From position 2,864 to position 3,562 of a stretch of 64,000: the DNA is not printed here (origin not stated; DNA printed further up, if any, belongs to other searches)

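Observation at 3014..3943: Phosphomevalonate dehydratase small subunit fused to a Nudix hydrolase domain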

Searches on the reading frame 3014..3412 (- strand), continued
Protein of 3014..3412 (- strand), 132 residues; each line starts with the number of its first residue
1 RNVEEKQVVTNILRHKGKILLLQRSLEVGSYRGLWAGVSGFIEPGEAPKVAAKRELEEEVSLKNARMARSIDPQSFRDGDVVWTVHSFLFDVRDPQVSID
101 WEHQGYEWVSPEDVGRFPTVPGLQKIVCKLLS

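Call 51: search_solved_structures(query=A2, max_evalue=0.0001, show_alignments=4)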
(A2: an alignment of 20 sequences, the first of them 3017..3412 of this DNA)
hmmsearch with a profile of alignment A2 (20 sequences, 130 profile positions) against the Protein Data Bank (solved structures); distinct sequences matched with E-value up to 0.0001: 30.
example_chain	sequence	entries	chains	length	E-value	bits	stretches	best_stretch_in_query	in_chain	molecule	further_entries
6dt3_A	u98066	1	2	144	8.6e-14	54.8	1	2-117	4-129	Nucleoside triphosphatase NudI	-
3grn_A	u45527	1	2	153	1.5e-12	50.8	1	9-122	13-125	MutT related protein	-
3oga_A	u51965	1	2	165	1.7e-12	50.6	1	2-117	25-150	Nucleoside triphosphatase nudI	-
3n77_A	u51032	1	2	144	2.1e-11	47.1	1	2-117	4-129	Nucleoside triphosphatase nudI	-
2rrk_A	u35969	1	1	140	1.7e-10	44.2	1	2-120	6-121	CTP pyrophosphohydrolase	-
3ees_A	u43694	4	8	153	4.1e-10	42.9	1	7-122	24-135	Probable pyrophosphohydrolase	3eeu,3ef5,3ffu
3u53_A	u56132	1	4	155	5.9e-09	39.2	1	17-123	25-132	Bis(5'-nucleosyl)-tetraphosphatase [asymmetrical]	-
1xsa_A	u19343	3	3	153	8.7e-08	35.4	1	17-122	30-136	Bis(5'-nucleosyl)-tetraphosphatase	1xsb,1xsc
4ick_A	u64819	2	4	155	8.8e-08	35.4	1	17-123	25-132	Bis(5'-nucleosyl)-tetraphosphatase [asymmetrical]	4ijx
3hhj_A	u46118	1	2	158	8.8e-08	35.4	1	7-124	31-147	Mutator mutT protein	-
5cfi_A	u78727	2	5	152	2.7e-07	33.8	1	29-125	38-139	BIS(5'-nucleosyl)-tetraphosphatase (Diadenosine tetraphosphatase), putative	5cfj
5x1x_A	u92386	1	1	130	3.5e-07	33.4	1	5-121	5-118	Mutator mutT protein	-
3i7u_A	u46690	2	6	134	1.7e-06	31.2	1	16-115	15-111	AP4A hydrolase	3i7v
1kt9_A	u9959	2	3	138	2.7e-06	30.6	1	32-115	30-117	Diadenosine Tetraphosphate Hydrolase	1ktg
2o1c_A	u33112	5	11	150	6.9e-06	29.2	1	10-64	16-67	dATP pyrophosphohydrolase | Dihydroneopterin triphosphate diphosphatase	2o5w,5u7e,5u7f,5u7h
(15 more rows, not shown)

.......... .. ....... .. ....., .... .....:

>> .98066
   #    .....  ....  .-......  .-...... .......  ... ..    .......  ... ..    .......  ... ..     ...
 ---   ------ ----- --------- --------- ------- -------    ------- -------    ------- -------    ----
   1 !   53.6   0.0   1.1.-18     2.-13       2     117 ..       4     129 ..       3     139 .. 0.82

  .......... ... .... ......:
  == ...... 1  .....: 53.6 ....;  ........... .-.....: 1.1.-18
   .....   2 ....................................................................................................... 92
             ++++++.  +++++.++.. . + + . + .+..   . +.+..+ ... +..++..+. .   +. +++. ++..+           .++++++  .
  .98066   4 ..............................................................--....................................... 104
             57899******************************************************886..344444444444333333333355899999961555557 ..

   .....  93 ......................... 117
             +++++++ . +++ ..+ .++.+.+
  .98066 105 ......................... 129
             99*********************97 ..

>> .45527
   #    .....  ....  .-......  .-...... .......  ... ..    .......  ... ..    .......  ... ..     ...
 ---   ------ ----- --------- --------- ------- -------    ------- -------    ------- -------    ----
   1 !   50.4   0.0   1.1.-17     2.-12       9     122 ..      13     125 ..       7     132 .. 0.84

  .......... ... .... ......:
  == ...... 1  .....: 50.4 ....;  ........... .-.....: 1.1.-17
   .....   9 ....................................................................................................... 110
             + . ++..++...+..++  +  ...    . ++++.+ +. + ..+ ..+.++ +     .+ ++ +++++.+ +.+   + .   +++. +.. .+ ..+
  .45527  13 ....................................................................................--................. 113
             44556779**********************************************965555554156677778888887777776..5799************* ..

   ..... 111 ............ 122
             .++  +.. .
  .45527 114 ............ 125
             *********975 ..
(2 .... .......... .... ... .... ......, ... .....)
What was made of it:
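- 3017..3388 (-): Nudix domain (residues 186-309). Profile against the PDB: NudI E 8.6e-14 (call 51).
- Closest known: Small MutT-like Nudix hydrolases: NudI. Same: 3GRN shares the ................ C-terminal pattern (call 51).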

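Call 54: search_protein_families(library=pfam, proteins=[L082:4216-6432:+, L064:5080-6402:+, L074:5539-6390:+], max_evalue=0.001)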
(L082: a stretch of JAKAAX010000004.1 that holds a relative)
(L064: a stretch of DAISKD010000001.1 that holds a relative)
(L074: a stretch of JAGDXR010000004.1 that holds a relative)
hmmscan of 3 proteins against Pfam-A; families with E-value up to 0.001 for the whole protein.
L082:4216-6432:+ (739 aa): 2 families
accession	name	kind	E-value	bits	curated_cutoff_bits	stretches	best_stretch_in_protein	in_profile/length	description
PF01989.23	AcnX_swivel_put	-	2.9e-26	91.6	27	1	490-569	1-80/80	Aconitase X swivel domain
PF00293.34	NUDIX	-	1.3e-13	51.5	21.1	1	601-715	4-122/134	NUDIX domain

L064:5080-6402:+ (441 aa): 2 families
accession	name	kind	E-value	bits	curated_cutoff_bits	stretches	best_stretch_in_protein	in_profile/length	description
PF02464.23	CinA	-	8.6e-48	162.3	23.5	1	157-296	16-155/155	Competence-damaged protein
PF00293.34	NUDIX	-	1.3e-06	28.9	21.1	1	314-433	7-129/134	NUDIX domain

L074:5539-6390:+ (284 aa): 2 families
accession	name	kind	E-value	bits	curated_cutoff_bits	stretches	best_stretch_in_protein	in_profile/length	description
PF01989.23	AcnX_swivel_put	-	2.1e-21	76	27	1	57-129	1-78/80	Aconitase X swivel domain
PF00293.34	NUDIX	-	3.6e-13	50.1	21.1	1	162-281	5-133/134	NUDIX domain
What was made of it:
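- Tried and rejected: Pfam shows only swivel plus Nudix (call 54), so the extension is probably open frame.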

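Call 57: search_protein_families(library=pfam, proteins=[L061:837-2636:+, L078:3117-4898:+, L078:34-3051:+, L078:5329-6195:+, L061:3023-4033:-, L070:4989-5864:-, L070:6439-7317:-, L086:5045-5860:+, L086:6473-6907:-, L072:4564-4983:+], max_evalue=0.001)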
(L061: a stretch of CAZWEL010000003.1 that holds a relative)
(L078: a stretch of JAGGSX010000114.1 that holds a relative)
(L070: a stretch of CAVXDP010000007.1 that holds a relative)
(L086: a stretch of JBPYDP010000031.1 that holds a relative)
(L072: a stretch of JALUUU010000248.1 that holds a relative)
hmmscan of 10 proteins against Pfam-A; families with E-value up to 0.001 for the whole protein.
L061:837-2636:+ (599 aa): 11 families
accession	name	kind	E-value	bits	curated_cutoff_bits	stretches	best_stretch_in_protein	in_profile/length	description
PF00437.27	T2SSE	-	1.8e-11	43.7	24.9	1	251-389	131-272/370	Type II/IV secretion system protein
PF01850.27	PIN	-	1.6e-10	42.1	23.6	1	10-122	1-119/120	PIN domain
PF00013.35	KH_1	-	2e-07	31.1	21.5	1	488-520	4-36/66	KH domain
PF13638.12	PIN_4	-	1.8e-05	25.5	21.9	1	10-128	1-128/132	PIN domain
PF13191.12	AAA_16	-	6.5e-05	23.9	32.6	1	257-374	19-124/167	AAA ATPase domain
PF13238.12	AAA_18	-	7.6e-05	23.6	29.4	1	265-307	1-42/128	AAA domain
PF20720.3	nSTAND3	-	8.9e-05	22.7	27.2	1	250-302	6-57/155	Novel STAND NTPase 3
PF13083.13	KH_KhpA-B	-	0.0001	22.6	32.1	1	459-509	2-54/73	KhpA/KhpB, KH domain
PF07728.20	AAA_5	-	0.00012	22.5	22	1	265-342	2-79/139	AAA domain (dynein-related subfamily)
PF07650.23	KH_2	-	0.00031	20.9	22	1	472-518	11-59/78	KH domain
PF00004.35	AAA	-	0.00041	21.3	21.2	0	265-287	1-23/131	ATPase family associated with various cellular activities (AAA)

L078:3117-4898:+ (593 aa): 10 families
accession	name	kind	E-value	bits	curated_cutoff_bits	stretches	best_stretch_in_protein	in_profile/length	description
PF00437.27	T2SSE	-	1.6e-10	40.6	24.9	1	246-385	131-273/370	Type II/IV secretion system protein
PF01850.27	PIN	-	2.4e-09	38.3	23.6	1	4-116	1-119/120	PIN domain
PF00013.35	KH_1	-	1.1e-06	28.7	21.5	1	482-520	3-40/66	KH domain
PF13638.12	PIN_4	-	1.8e-06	28.7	21.9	1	4-122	1-128/132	PIN domain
PF13238.12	AAA_18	-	6.2e-05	23.9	29.4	1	260-303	1-43/128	AAA domain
PF20720.3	nSTAND3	-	6.3e-05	23.2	27.2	1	255-297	15-57/155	Novel STAND NTPase 3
PF13173.12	AAA_14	-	7.2e-05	23.2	27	1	258-341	3-79/129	AAA domain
PF13191.12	AAA_16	-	0.00027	21.9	32.6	1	245-369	12-124/167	AAA ATPase domain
PF07728.20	AAA_5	-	0.0006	20.3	22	0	260-337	2-79/139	AAA domain (dynein-related subfamily)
PF02223.23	Thymidylate_kin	-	0.00061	20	27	0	263-315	2-54/185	Thymidylate kinase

L078:34-3051:+ (1005 aa): 3 families
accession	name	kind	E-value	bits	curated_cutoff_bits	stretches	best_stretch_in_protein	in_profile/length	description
PF17957.7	Big_7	-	4.7e-10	40.4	24.1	1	923-984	7-70/70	Bacterial Ig domain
PF20773.4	InhA-like_MAM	-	1.1e-06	28.7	26.9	0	178-238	37-97/191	Immune inhibitor A-like, MAM domain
PF21471.3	Reelin_subrepeat-B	-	9.3e-05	22.6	27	0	223-288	60-126/127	Reelin subrepeat B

L078:5329-6195:+ (288 aa): 1 family
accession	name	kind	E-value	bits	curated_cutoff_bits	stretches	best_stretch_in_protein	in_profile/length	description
PF01255.24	Prenyltransf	-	7.1e-84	281.2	27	1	63-287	1-219/219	Putative undecaprenyl diphosphate synthase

L061:3023-4033:- (336 aa): 5 families
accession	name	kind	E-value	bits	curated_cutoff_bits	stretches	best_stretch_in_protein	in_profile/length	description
PF02475.24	TRM5-TYW2_MTfase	-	8.4e-52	175.9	28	1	149-309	1-163/164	TRM5/TYW2 methyltransferase domain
PF25133.1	TYW2_N_2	-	3.1e-16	59.7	27.7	1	72-146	1-78/79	TYW2 N-terminal domain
PF18093.7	Trm5_N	-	2.1e-11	43.8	22.7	1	4-46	1-43/47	tRNA methyltransferase 5 N-terminal domain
PF09445.16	Methyltransf_15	-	0.00025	21.1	22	1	186-254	2-69/165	RNA cap guanine-N2 methyltransferase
PF13649.12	Methyltransf_25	-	0.001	20.2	27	0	188-257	1-70/97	Methyltransferase domain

L070:4989-5864:- (291 aa): 1 family
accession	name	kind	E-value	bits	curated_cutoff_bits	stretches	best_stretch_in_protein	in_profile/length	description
PF08423.17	Rad51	-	5.8e-11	42.6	22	1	125-254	41-172/244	Rad51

L070:6439-7317:- (292 aa): 1 family
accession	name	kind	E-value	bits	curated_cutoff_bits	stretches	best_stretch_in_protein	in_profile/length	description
PF00294.29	PfkB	-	2.1e-16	60.6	25.8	1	127-251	160-289/302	pfkB family carbohydrate kinase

L086:5045-5860:+ (271 aa): 1 family
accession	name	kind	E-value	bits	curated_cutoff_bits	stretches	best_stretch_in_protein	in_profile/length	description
PF04414.18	tRNA_deacylase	-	1.4e-60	204.8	33.6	1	67-268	4-204/205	D-aminoacyl-tRNA deacylase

L086:6473-6907:- (144 aa): 2 families
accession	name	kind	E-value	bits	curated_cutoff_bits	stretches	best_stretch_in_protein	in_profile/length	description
PF25476.1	Ribosomal_L19e_C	-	4.9e-22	78.4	25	1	58-144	2-89/91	Ribosomal protein L19e, C-terminal domain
PF01280.26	Ribosomal_L19e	-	1.5e-15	57.2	25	1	4-53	1-50/53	Ribosomal protein L19e, N-terminal domain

L072:4564-4983:+ (139 aa): 2 families
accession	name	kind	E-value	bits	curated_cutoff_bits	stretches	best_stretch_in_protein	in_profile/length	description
PF01336.31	tRNA_anti-codon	-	5.6e-13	49.1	27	1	53-125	1-70/75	OB-fold nucleic acid binding domain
PF13742.12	tRNA_anti_2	-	1.3e-06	29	27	1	49-117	18-82/95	OB-fold nucleic acid binding domain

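Call 76: list_cluster_members(proteins=[P0128, P0156, P0158, P0218, P0143, P0151, P0153, P0131, P0142, P0130])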
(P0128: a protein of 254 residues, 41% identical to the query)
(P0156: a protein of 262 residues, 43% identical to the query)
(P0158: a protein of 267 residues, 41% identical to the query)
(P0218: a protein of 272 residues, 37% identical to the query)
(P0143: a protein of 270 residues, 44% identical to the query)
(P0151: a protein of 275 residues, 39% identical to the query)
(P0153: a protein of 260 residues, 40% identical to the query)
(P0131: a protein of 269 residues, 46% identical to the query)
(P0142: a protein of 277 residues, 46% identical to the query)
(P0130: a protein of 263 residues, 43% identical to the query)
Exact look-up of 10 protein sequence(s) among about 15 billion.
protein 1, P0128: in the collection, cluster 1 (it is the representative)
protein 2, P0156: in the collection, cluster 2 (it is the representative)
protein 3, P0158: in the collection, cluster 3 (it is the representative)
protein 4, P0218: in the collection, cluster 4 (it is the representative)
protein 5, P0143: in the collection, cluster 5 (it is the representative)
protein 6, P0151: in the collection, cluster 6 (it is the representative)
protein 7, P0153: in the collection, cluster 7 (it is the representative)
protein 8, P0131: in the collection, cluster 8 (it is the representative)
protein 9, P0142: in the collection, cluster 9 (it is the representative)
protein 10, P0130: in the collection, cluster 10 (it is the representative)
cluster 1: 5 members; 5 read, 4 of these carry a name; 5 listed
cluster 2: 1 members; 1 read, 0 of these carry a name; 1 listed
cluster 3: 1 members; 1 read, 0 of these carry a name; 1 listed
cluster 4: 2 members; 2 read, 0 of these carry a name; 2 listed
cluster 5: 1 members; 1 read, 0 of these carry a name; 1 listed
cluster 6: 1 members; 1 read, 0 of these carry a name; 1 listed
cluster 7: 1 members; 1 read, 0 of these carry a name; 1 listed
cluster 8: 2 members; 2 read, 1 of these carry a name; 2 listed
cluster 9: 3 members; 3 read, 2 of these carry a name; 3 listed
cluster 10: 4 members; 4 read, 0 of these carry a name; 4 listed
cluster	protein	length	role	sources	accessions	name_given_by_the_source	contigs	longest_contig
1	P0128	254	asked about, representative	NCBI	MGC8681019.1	MAG: aconitase X swivel domain-containing protein [Thermoplasmata archaeon]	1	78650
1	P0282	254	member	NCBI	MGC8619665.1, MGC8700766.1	MAG: aconitase X swivel domain-containing protein [Thermoplasmata archaeon]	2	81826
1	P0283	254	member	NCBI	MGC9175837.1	MAG: aconitase X swivel domain-containing protein [Thermoplasmata archaeon]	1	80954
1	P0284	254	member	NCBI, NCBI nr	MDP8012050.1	MAG: DUF126 domain-containing protein [Thermoplasmata archaeon] | DUF126 domain-containing protein [Thermoplasmata archaeon]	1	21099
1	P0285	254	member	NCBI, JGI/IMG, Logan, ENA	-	-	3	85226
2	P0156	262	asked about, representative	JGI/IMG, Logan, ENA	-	-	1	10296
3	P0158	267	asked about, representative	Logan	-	-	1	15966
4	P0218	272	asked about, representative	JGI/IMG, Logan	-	-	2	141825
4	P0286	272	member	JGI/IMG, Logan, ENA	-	-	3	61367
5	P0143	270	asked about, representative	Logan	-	-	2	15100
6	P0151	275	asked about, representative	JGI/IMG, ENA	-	-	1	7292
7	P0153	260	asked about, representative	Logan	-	-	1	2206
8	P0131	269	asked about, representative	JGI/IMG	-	predicted aconitase with swiveling domain/ADP-ribose pyrophosphatase YjhB (NUDIX family)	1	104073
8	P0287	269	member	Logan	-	-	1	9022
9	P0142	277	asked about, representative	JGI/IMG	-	predicted aconitase with swiveling domain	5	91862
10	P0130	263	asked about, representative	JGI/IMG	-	-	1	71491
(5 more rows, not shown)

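Call 77: find_encoding_contigs(protein=P0143, flank=6000, max_places=1)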
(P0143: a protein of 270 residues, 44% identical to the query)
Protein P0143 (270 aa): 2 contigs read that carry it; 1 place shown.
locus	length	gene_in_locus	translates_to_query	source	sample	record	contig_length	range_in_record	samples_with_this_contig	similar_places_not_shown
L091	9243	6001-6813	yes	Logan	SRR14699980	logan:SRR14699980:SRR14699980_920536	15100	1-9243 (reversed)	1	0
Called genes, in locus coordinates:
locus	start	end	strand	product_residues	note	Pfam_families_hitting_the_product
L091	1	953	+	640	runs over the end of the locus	PF01855:POR_N, PF02775:TPP_enzyme_C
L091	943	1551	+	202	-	PF01558:POR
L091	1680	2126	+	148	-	PF22381:Staph_reg_Sar_Rot, PF22166:WHD_ArnR1 (weak), PF12802:MarR_2, PF01047:MarR, PF13463:HTH_27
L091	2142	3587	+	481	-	PF01554:MatE, PF01943:Polysacc_synt (weak), PF01554:MatE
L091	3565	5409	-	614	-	PF13519:VWA_2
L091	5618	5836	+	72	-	-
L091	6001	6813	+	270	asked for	PF01989:AcnX_swivel_put, PF00293:NUDIX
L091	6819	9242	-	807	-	?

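Call 78: find_encoding_contigs(protein=P0159, flank=6000, max_places=1)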
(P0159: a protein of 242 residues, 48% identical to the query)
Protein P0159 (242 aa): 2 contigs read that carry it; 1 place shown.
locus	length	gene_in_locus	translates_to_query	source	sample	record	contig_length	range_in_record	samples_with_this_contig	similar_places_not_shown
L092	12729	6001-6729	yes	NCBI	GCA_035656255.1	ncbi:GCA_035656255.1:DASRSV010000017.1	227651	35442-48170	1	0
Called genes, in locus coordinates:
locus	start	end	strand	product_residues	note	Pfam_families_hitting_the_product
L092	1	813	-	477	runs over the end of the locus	PF00202:Aminotran_3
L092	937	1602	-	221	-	PF00753:Lactamase_B, PF19583:ODP, PF23023:Anti-Pycsar_Apyc1 (weak)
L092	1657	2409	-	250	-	PF00903:Glyoxalase, PF18029:Glyoxalase_6 (weak)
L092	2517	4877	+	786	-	-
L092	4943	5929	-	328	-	PF00296:Bac_luciferase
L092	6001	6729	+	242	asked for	PF00293:NUDIX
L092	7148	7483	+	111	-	-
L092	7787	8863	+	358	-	PF24681:Kelch_KLHDC2_KLHL20_DRC7, PF24981:Beta-prop_ATRN-LZTR1 (weak)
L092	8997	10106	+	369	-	PF24681:Kelch_KLHDC2_KLHL20_DRC7, PF13415:Beta-prop_FBX42, PF13418:Beta-prop_TYW4 (faint), PF24981:Beta-prop_ATRN-LZTR1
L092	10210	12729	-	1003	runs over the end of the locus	PF01436:NHL (faint), PF00801:PKD (faint)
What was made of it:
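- Further cases are in calls 77 and 78.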
